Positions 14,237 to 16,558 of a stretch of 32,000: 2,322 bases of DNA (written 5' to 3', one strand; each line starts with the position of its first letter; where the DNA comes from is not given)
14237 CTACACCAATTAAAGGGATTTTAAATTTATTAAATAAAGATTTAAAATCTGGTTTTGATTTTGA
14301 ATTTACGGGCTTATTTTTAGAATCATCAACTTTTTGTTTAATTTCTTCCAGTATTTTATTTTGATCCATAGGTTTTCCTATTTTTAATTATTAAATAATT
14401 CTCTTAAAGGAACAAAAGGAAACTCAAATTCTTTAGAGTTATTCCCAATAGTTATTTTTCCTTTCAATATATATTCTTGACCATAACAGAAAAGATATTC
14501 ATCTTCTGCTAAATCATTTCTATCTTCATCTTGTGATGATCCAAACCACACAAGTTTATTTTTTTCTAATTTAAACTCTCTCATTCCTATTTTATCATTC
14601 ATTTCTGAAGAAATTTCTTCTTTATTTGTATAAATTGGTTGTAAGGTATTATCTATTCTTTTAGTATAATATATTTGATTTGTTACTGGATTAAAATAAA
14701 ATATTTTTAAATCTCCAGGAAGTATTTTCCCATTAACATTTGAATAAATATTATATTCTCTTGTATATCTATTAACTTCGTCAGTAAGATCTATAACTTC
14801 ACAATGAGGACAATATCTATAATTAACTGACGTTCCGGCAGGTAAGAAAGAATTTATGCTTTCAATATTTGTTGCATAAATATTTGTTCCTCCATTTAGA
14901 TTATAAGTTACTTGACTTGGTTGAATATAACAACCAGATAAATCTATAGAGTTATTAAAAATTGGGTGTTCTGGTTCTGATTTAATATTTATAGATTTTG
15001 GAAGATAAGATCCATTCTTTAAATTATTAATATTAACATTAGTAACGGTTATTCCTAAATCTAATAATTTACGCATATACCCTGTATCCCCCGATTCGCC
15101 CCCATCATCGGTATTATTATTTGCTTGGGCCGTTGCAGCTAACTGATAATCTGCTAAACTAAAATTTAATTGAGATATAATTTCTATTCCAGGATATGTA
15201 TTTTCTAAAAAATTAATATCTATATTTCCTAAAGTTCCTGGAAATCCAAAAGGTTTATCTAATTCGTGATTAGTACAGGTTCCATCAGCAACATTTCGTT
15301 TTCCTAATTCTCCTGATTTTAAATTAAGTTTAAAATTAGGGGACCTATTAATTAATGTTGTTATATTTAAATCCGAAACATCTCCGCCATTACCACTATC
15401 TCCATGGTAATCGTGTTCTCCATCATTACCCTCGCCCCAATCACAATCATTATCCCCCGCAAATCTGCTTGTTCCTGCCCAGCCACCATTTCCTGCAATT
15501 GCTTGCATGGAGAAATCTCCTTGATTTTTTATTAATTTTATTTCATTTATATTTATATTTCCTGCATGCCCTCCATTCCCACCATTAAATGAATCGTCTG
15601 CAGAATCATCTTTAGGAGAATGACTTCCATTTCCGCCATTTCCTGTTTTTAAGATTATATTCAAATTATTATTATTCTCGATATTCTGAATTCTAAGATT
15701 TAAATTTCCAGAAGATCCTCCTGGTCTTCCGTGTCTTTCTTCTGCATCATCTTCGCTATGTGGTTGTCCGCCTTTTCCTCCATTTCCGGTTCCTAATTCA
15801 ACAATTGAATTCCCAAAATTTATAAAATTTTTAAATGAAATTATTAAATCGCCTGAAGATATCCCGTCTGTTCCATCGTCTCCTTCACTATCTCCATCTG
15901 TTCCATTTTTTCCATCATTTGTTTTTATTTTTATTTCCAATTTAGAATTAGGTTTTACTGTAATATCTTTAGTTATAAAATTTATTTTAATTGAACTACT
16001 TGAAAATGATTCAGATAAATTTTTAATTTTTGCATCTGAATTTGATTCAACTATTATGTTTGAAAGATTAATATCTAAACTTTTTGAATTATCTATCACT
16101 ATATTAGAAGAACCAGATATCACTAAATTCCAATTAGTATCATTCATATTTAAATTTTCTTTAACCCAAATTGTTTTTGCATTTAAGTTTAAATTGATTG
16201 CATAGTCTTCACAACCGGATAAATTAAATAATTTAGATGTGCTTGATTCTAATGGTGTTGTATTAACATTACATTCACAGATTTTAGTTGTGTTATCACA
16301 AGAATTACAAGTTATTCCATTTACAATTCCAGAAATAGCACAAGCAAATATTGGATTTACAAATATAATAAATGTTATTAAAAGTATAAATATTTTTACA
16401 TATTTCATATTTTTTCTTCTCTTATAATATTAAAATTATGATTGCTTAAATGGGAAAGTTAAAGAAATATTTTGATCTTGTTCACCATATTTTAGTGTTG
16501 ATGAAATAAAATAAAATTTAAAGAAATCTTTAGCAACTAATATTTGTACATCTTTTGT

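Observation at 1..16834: Tandem duplication of a three-gene cassette: secreted protein, Gly-rich repeat protein, giant anchored protein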

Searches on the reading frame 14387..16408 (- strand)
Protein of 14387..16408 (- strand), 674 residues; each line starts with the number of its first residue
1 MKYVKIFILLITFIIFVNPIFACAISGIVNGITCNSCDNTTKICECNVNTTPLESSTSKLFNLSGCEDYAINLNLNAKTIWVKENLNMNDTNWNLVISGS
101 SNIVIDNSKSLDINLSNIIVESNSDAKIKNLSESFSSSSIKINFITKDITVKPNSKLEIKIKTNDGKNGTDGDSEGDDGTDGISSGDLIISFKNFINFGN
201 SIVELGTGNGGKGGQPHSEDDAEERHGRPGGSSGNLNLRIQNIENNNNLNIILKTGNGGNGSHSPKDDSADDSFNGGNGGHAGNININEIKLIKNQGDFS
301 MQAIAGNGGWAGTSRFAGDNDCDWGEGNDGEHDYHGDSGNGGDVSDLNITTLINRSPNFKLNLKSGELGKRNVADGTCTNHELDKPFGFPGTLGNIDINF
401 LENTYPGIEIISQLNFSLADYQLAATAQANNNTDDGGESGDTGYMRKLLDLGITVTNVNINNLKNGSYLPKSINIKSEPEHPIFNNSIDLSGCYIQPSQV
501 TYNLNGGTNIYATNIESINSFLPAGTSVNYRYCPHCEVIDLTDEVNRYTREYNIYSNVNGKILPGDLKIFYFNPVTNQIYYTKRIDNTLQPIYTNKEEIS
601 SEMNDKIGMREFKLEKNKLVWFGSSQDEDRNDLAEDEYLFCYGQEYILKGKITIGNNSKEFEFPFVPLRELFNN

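Call 7: search_protein_families(library=pfam, proteins=[window:14387-16408:-], max_evalue=0.1)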
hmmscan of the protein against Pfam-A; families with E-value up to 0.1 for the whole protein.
window:14387-16408:- (674 aa): 0 families

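Call 12: search_protein_families(library=ncbifam, proteins=[window:14387-16408:-], max_evalue=0.1)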
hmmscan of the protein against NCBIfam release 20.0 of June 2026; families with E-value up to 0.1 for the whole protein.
window:14387-16408:- (674 aa): 0 families

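Call 13: find_homologous_proteins(query=window:14387-16408:-, max_evalue=0.001)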
Query window:14387-16408:- (674 aa): 28 proteins with E <= 0.001 among 8000 candidates.
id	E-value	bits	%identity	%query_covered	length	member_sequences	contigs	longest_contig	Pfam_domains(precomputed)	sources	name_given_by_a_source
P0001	0.0e+0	1475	98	100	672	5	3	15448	-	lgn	-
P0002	6.9e-295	998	72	100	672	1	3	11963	-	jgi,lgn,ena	-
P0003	7.2e-239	813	58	98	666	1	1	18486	-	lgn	-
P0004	2.5e-235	801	57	100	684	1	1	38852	-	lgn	-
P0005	6.4e-215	734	53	100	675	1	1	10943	-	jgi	-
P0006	3.7e-129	450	41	100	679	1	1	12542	-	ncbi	-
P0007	3.8e-118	414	41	93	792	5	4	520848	-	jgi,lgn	jgi:hypothetical protein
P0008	1.1e-117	412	41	95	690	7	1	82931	-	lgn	-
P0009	1.7e-112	395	38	99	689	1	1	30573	-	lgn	-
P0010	1.3e-107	379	38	91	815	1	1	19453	-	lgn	-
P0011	1.3e-104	369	37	100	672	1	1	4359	-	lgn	-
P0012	5.4e-46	176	29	99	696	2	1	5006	-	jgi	-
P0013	7.6e-44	168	31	57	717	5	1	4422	-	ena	-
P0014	3.1e-33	133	33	66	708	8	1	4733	-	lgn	-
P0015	3.3e-33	133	30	57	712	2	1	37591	-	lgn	-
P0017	1.2e-27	115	26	48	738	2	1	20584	-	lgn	-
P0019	2.4e-25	107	28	59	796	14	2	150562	-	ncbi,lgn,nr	ncbi:MAG: hypothetical protein PHR48_00565 [Candidatus ainarchaeum sp.]|nr:hypothetical protein [Can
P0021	1.5e-23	101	27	78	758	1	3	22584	-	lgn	-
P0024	1.6e-20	91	28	85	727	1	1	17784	-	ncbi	ncbi:MAG: hypothetical protein V1824_01320 [archaeon]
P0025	1.3e-18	85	30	64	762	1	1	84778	-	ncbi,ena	-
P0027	2.0e-9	55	32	26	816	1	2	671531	-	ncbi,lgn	-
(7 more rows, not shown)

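Call 15: find_encoding_contigs(protein=P0007, flank=10000, max_places=2)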
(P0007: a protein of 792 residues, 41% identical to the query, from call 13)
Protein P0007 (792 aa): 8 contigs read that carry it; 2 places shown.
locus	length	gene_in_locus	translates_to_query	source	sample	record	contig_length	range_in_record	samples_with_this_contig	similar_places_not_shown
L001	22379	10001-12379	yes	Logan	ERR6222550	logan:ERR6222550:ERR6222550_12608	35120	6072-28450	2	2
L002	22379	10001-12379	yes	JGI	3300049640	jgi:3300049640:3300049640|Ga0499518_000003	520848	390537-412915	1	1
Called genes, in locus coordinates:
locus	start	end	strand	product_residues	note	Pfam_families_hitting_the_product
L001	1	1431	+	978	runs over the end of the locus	-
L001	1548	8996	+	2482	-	PF13620:CarboxypepD_reg (weak), PF17802:SpaA (faint), PF22904:NOMO1-like_2nd (faint)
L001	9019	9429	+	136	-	-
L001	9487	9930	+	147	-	-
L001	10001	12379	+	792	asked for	-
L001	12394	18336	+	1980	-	PF13620:CarboxypepD_reg (faint)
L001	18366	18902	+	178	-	-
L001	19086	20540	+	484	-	-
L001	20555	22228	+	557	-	-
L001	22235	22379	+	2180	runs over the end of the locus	PF13620:CarboxypepD_reg (faint), PF17802:SpaA (faint)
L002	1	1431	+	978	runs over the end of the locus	-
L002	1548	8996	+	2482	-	PF13620:CarboxypepD_reg (weak), PF17802:SpaA (faint), PF22904:NOMO1-like_2nd (faint)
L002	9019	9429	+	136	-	-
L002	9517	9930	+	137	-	-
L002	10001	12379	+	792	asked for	-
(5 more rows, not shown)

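Call 16: find_encoding_contigs(protein=P0019, flank=10000, max_places=2)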
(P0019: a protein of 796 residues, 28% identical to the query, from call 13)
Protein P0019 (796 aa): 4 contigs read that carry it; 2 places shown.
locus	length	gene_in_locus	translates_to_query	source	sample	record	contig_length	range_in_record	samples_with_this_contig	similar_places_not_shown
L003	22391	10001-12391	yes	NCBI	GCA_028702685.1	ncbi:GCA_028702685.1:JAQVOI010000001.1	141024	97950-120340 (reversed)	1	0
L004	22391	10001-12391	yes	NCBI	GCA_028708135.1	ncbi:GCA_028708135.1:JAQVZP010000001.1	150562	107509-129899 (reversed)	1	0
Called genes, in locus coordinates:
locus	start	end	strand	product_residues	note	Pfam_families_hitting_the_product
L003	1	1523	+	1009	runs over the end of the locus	-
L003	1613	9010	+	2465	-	PF02369:Big_1 (faint), PF13620:CarboxypepD_reg (faint), PF17802:SpaA (faint)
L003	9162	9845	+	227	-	-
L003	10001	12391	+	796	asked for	-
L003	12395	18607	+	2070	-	-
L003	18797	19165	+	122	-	-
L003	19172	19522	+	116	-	-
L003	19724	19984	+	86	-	PF00216:Bac_DNA_binding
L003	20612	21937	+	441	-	PF13393:tRNA-synt_His, PF00587:tRNA-synt_2b (weak), PF03129:HGTP_anticodon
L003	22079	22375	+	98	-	-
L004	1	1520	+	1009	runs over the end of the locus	-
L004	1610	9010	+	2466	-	PF02369:Big_1 (faint), PF13620:CarboxypepD_reg (faint), PF17802:SpaA (faint)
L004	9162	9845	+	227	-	-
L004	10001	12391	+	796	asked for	-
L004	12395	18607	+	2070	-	-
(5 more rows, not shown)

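Call 20: find_encoding_contigs(protein=P0027, flank=10000, max_places=1)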
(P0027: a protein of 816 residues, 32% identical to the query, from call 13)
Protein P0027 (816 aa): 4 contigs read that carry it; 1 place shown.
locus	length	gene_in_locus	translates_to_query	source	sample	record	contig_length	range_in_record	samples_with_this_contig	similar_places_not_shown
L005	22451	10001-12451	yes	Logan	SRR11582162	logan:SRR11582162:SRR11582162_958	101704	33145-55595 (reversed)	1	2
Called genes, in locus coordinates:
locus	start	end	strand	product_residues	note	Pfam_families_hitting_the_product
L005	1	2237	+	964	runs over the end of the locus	-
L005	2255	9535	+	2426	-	PF13620:CarboxypepD_reg (faint), PF17789:MG4 (faint), PF17802:SpaA (faint), PF02369:Big_1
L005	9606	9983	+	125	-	-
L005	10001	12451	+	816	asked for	-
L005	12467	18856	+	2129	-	PF13620:CarboxypepD_reg (faint)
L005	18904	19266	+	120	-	-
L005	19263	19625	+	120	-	-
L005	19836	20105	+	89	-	PF00216:Bac_DNA_binding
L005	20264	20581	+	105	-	-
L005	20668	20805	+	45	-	-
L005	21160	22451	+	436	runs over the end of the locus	PF00152:tRNA-synt_2 (weak), PF01409:tRNA-synt_2d (weak), PF13393:tRNA-synt_His, PF00587:tRNA-synt_2b, PF03129:HGTP_anticodon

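Call 21: find_encoding_contigs(protein=P0025, flank=10000, max_places=1)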
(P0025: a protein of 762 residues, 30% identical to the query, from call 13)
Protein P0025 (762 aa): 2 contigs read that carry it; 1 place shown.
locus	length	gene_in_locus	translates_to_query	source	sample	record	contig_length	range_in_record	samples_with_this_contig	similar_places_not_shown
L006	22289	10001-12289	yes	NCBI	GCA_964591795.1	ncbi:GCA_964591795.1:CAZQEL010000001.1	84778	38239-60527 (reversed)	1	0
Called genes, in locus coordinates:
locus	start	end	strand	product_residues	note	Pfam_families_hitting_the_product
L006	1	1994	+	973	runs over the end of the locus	-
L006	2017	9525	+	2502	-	PF13620:CarboxypepD_reg (faint), PF17802:SpaA (faint), PF02369:Big_1 (weak)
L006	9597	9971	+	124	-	-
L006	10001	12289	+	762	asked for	-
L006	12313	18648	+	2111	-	PF13620:CarboxypepD_reg (faint)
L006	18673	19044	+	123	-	-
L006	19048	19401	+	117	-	-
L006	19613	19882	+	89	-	PF00216:Bac_DNA_binding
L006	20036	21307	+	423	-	PF00079:Serpin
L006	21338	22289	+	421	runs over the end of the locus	PF00079:Serpin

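Call 29: search_solved_structures(query=A1, max_evalue=1)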
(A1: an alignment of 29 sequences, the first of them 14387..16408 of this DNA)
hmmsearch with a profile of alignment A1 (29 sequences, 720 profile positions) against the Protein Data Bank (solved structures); distinct sequences matched with E-value up to 1: 3.
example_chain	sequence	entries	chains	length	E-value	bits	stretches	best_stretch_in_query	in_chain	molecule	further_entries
5m04_A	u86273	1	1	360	0.043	15.5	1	374-437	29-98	GTPase ObgE/CgtA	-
4csu_9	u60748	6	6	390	0.066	14.9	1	374-437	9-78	GTPASE OBGE/CGTA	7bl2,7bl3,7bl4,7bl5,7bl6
1lnz_A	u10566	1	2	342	0.68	11.5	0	268-313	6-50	SPO0B-associated GTP-binding protein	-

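Call 31: predict_structure(alignment_id=A1)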
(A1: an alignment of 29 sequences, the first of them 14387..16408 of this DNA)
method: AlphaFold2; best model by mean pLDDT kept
length: 674 residues; sequences in the alignment: 29
mean_pLDDT: 85.1   pTM: 0.83
mean pLDDT of the five models: 85.1, 84.2, 82.4, 82.0, 81.6
residues with pLDDT >= 90: 327; 70-90: 247; 50-70: 78; < 50: 22
segments of 3 or more residues with pLDDT < 50: 323-329, 379-381, 438-440, 671-674
pLDDT, mean of each block of 10 residues (from residue 1): 77 62 69 83 87 78 81 90 83 88 90 92 95 73 94 97 92 72 95 96 97 78 72 97 98 97 73 77 97 97 97 66 47 75 97 97 95 55 72 96 95 92 86 57 74 92 91 90 92 90 94 89 90 81 80 88 95 87 77 94 91 90 81 85 91 93 81 37
secondary structure, 60 per line:
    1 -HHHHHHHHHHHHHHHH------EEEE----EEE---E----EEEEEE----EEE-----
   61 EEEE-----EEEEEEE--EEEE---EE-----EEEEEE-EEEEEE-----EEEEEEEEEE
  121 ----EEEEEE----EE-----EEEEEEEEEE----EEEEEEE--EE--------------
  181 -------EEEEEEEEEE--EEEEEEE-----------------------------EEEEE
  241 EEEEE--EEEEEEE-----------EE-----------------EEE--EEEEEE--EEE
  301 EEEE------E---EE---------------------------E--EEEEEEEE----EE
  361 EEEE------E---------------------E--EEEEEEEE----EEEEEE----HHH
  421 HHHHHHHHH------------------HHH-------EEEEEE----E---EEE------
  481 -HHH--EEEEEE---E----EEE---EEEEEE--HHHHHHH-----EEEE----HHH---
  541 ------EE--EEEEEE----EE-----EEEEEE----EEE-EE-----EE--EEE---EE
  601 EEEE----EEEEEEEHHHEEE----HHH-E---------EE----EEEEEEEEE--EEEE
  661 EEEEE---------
elements in order (helices of 4 or more, strands of 3 or more residues): H2-17 E24-27 E32-34 E43-48 E53-55 E61-64 E70-76 E79-82 E93-98 E100-105 E111-120 E125-130 E142-151 E156-162 E188-197 E200-206 E236-245 E248-254 E285-287 E290-295 E298-304 E347-354 E359-364 E396-403 E408-413 H418-429 E458-463 E472-474 E487-492 E501-503 E507-512 H515-521 E527-530 E551-556 E568-573 E578-580 E593-595 E599-604 E609-615 E619-621 E646-654 E657-665

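Call 35: fold_search(model_id=the predicted structure, library=pdb)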
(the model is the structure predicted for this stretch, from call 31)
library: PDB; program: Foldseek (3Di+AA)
matches with E <= 10: 500; with E <= 0.001: 0
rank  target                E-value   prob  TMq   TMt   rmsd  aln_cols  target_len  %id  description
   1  6x4g_A                7.6e-02  0.60  0.08  0.29  11.9       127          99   12  Crystal structure of ICOS in complex with ICOS-L and an anti ICOS-L VNAR domain (released 2020-10-14)
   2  1tvd_A                1.9e-01  0.51  0.07  0.25   8.5       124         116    7  VARIABLE DOMAIN OF T CELL RECEPTOR DELTA CHAIN (released 1998-04-22)
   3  7joo_C                2.4e-01  0.23  0.07  0.26  13.4       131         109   11  Crystal structure of ICOS in complex with antibody STIM003 and anti-kappa VHH domain (released 2020-10-14)
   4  7chu_A                2.9e-01  0.10  0.15  0.18  23.8       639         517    9  Geobacillus virus E2 - ORF18 (released 2021-04-14)
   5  7jqe                  3.7e-01  0.16  0.06  0.10  16.0       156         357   11  Structure of an extracellular fragment of EsaA from Streptococcus gallolyticus (released 2020-11-11)
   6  5flv_M                4.0e-01  0.20  0.08  0.17  15.1       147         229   13  Crystal structure of NKX2-5 and TBX5 bound to the Nppa promoter region (released 2016-02-10)
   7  7u1s_A                4.4e-01  0.33  0.08  0.13  11.2       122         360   10  Cryo-EM structure of the pancreatic ATP-sensitive potassium channel bound to ATP and repaglinide with SUR1-out conform (released 2022-08-31)
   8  8aas_A                4.7e-01  0.23  0.05  0.17  18.6       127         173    9  Crystal structure of the Pyrococcus abyssi RPA trimerization core bound to poly-dT20 ssDNA (released 2023-05-03)
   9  2zu0_A                4.7e-01  0.16  0.16  0.23  14.3       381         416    8  Crystal structure of SufC-SufD complex involved in the iron-sulfur cluster biosynthesis (released 2009-03-10)
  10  8gjr_A                5.1e-01  0.20  0.07  0.25  11.6       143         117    6  Crystal Structure of Nanobody VHH114 Bound to Its Antigen PA14 Cif (released 2024-06-26)
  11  5e6i_F                5.6e-01  0.30  0.07  0.20  10.7       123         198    9  Crystal structure of TCR PF8 in complex with flu MP(58-66) epitope presented by HLA-A2 (released 2016-10-19)
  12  4idl                  5.6e-01  0.13  0.06  0.21  11.7       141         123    6  Low melting temperature Anti-Cholera Toxin Llama VHH domain (released 2013-02-13)
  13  7xzf_A                5.6e-01  0.09  0.16  0.21  18.2       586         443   10  Wild type of the N-terminal domain of fucoidan lyase FdlA (released 2022-09-28)
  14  4d8p_B                5.9e-01  0.11  0.07  0.17  12.3       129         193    8  Structural and functional studies of the trans-encoded HLA-DQ2.3 (DQA1*03:01/DQB1*02:01) molecule (released 2012-03-14)
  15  7xzd_B                7.1e-01  0.04  0.14  0.18  17.6       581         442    8  Mutant (F179A) of the N-terminal domain of fucoidan lyase FdlA (released 2022-09-28)
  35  5j44_A                1.0e+00  0.01  0.08  0.06  31.0       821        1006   11  Crystal structure of the Secreted Extracellular protein A (SepA) from Shigella flexneri (released 2017-04-12)
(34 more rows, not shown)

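Call 38: list_cluster_members(proteins=[P0019, P0024, P0006, P0027, P0025, P0029])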
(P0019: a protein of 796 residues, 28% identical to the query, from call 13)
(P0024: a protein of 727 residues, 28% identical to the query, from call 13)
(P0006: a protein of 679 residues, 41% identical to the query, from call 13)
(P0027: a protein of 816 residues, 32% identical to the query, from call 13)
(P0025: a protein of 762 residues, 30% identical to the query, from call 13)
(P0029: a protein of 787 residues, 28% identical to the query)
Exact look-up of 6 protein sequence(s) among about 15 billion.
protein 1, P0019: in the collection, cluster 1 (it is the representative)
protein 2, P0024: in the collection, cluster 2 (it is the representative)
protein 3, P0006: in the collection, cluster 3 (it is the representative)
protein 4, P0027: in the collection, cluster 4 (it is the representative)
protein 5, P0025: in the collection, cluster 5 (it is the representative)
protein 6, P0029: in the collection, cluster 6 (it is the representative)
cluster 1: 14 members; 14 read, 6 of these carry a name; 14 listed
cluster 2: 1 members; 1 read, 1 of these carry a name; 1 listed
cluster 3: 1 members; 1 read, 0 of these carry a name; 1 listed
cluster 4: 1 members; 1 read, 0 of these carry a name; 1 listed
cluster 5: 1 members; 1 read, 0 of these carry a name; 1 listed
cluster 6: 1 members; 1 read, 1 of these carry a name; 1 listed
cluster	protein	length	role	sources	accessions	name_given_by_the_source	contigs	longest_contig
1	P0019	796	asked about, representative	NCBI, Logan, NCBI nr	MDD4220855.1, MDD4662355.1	MAG: hypothetical protein PHR48_00565 [Candidatus ainarchaeum sp.] | hypothetical protein [Candidatus ainarchaeum sp.]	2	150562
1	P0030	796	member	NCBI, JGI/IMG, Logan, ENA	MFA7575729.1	MAG: hypothetical protein WCY27_00535 [archaeon]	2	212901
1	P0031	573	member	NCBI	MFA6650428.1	MAG: hypothetical protein WCS81_03985, partial [archaeon]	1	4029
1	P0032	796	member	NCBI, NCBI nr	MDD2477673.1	MAG: hypothetical protein PHW45_01705 [Candidatus ainarchaeum sp.] | hypothetical protein [Candidatus ainarchaeum sp.]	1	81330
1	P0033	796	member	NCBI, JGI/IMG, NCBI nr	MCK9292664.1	hypothetical protein M0P25_01105 [archaeon] | hypothetical protein [archaeon]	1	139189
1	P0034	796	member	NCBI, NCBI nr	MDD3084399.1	MAG: hypothetical protein PHU32_00705 [Candidatus ainarchaeum sp.] | hypothetical protein [Candidatus ainarchaeum sp.]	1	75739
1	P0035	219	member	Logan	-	-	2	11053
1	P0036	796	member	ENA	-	-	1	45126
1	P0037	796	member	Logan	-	-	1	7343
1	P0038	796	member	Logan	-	-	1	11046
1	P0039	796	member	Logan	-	-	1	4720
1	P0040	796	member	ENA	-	-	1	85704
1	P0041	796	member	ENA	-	-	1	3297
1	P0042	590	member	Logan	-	-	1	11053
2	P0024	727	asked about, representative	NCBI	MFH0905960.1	MAG: hypothetical protein V1824_01320 [archaeon]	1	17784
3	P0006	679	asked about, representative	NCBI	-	-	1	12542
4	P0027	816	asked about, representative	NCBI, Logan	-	-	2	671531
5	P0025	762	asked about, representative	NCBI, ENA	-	-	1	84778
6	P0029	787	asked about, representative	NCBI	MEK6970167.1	MAG: hypothetical protein AABW68_00540, partial [archaeon]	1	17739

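Call 47: search_protein_families(library=pfam, proteins=[L005:18904-19263:+, L005:19263-19622:+, L001:9019-9426:+, L001:18366-18899:+], max_evalue=0.05)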
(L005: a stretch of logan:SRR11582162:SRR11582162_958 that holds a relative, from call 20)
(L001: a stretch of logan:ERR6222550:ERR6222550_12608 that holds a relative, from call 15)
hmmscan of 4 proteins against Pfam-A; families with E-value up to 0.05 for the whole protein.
L005:18904-19263:+ (120 aa): 0 families

L005:19263-19622:+ (120 aa): 0 families

L001:9019-9426:+ (136 aa): 0 families

L001:18366-18899:+ (178 aa): 0 families
